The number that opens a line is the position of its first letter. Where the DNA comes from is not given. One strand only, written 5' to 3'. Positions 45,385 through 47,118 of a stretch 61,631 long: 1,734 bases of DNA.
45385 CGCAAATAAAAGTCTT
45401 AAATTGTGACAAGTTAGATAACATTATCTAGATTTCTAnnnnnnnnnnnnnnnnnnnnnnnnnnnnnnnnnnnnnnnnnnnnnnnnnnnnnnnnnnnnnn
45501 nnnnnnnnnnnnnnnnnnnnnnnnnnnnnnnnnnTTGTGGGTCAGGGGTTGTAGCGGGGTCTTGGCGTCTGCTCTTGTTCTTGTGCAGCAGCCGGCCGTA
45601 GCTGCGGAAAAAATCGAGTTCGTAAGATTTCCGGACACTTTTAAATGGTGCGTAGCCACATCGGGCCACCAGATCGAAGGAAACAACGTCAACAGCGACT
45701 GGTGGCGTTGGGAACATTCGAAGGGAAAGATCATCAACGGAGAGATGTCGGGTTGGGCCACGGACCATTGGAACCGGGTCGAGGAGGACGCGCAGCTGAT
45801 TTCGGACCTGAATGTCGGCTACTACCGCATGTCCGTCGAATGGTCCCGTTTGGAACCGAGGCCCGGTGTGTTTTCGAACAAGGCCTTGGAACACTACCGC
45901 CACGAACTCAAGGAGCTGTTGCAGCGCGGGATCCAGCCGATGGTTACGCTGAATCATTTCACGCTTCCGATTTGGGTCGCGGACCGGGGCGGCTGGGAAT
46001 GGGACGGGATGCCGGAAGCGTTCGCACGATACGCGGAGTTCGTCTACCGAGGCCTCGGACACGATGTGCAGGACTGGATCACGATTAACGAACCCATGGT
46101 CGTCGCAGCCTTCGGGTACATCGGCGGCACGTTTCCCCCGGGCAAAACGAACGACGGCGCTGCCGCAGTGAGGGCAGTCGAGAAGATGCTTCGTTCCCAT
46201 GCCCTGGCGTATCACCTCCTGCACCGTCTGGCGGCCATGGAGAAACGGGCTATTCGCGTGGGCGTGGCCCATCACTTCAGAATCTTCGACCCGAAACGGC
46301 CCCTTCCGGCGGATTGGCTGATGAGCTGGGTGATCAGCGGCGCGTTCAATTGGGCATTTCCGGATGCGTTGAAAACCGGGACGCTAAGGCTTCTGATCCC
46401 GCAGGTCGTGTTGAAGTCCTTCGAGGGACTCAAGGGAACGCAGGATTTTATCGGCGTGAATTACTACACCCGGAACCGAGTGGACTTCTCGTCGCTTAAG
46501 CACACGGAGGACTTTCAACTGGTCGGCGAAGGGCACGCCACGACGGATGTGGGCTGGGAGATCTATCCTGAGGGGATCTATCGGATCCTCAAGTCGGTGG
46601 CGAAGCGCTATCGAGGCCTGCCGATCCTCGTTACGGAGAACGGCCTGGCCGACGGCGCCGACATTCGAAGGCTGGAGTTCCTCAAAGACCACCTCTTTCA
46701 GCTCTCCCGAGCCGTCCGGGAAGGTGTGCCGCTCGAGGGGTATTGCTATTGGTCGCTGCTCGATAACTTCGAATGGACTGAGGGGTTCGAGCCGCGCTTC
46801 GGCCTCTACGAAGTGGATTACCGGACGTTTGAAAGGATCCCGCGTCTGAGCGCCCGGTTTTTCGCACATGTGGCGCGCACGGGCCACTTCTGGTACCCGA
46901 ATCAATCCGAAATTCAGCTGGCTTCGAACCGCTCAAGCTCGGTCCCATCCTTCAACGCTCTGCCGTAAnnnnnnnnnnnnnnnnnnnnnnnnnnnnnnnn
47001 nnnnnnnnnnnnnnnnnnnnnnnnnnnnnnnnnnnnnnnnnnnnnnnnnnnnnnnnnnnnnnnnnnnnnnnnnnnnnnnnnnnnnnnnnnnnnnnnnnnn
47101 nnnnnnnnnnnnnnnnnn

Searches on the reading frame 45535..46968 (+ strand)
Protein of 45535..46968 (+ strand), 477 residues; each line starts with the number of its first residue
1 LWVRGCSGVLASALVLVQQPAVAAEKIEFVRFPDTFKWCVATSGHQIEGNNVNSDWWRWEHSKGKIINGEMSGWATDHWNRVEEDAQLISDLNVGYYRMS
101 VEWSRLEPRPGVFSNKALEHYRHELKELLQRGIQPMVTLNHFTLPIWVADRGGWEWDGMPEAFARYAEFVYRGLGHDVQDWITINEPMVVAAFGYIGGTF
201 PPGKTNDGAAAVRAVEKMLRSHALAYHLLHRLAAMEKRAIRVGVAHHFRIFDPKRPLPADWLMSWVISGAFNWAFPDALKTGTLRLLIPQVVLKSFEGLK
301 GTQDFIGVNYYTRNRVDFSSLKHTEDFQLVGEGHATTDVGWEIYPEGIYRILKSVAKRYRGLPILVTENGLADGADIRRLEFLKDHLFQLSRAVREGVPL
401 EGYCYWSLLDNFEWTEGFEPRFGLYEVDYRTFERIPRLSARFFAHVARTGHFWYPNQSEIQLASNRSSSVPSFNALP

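Call 59: search_protein_families(library=pfam, proteins=[window:45535-46968:+], max_evalue=0.00001)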
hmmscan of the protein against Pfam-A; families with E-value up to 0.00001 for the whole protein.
window:45535-46968:+ (477 aa): 1 family
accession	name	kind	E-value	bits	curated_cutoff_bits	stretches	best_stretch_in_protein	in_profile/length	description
PF00232.24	Glyco_hydro_1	-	5.5e-95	318.9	22.6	1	31-449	4-450/453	Glycosyl hydrolase family 1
